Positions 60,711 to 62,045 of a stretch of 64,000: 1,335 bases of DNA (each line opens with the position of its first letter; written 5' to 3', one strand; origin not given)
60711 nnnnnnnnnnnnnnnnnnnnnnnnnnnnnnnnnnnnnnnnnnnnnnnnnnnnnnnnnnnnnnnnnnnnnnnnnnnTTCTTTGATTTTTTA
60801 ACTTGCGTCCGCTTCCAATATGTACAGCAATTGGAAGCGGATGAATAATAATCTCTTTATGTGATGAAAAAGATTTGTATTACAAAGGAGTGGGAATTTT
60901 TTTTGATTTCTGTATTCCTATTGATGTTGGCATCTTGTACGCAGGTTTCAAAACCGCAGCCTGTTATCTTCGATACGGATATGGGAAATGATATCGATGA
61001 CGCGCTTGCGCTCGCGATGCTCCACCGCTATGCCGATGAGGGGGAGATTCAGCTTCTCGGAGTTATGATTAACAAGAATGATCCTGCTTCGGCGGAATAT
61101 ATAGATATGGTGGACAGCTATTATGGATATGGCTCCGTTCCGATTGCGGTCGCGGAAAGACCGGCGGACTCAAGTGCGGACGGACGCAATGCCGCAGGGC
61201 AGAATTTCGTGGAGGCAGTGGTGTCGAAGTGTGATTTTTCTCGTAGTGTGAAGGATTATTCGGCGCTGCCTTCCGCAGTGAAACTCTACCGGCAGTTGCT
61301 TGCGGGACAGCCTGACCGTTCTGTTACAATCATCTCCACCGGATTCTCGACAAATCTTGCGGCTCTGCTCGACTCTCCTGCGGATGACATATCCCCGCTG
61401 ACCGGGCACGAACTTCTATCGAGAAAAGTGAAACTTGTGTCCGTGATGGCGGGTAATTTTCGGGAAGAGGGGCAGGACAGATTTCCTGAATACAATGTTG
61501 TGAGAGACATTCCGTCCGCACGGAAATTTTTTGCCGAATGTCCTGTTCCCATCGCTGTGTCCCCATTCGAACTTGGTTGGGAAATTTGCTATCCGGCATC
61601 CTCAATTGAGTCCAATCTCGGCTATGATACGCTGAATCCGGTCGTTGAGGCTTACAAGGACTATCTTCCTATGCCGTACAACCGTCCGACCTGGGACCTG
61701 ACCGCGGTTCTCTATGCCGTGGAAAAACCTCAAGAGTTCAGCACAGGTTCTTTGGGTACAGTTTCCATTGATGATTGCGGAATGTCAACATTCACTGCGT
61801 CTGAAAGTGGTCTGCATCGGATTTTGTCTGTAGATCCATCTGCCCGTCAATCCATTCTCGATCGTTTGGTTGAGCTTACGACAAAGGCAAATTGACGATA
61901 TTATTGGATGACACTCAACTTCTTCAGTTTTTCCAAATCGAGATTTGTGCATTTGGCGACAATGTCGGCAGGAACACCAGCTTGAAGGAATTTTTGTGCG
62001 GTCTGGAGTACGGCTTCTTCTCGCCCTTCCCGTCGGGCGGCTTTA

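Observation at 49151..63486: Ribose/nucleoside-scavenging (rus-like) PUL with an unusual gene set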

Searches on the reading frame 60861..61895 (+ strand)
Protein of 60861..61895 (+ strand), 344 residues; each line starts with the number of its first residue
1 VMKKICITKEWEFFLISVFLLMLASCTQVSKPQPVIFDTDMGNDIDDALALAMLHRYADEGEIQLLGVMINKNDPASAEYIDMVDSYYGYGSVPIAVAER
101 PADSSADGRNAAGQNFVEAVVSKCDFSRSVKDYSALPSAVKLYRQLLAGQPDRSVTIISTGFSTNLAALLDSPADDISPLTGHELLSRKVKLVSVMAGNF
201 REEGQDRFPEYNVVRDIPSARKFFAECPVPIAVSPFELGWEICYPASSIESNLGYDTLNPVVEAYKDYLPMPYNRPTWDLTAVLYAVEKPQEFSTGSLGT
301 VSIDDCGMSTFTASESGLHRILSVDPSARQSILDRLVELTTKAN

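Call 3: search_protein_families(library=pfam, proteins=[window:60861-61895:+], max_evalue=0.01)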
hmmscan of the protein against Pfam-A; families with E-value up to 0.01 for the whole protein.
window:60861-61895:+ (344 aa): 1 family
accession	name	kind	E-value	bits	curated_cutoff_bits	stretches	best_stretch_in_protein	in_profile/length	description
PF01156.24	IU_nuc_hydro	-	1.9e-17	64.3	34.2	1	35-306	1-262/297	Inosine-uridine preferring nucleoside hydrolase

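Call 4: search_protein_families(library=ncbifam, proteins=[window:60861-61895:+], max_evalue=0.01)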
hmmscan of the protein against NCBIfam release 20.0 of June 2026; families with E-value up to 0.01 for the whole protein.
window:60861-61895:+ (344 aa): 2 families
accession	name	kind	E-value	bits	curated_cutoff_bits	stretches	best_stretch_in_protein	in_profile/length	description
NF008036.0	PRK10768.1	equivalog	1.9e-06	27.2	382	1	33-296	3-250/304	ribonucleoside hydrolase RihC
NF007761.0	PRK10443.1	equivalog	0.0006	18.9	433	1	138-251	103-204/311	pyrimidine-specific ribonucleoside hydrolase RihA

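Call 15: search_solved_structures(query=window:60861-61895:+, max_evalue=0.01, show_alignments=1)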
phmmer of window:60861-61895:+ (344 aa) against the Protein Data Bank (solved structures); distinct sequences matched with E-value up to 0.01: 1.
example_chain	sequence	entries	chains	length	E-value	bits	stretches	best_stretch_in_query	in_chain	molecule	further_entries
1mas_A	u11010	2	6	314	0.0023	20.6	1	35-226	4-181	INOSINE-URIDINE NUCLEOSIDE N-RIBOHYDROLASE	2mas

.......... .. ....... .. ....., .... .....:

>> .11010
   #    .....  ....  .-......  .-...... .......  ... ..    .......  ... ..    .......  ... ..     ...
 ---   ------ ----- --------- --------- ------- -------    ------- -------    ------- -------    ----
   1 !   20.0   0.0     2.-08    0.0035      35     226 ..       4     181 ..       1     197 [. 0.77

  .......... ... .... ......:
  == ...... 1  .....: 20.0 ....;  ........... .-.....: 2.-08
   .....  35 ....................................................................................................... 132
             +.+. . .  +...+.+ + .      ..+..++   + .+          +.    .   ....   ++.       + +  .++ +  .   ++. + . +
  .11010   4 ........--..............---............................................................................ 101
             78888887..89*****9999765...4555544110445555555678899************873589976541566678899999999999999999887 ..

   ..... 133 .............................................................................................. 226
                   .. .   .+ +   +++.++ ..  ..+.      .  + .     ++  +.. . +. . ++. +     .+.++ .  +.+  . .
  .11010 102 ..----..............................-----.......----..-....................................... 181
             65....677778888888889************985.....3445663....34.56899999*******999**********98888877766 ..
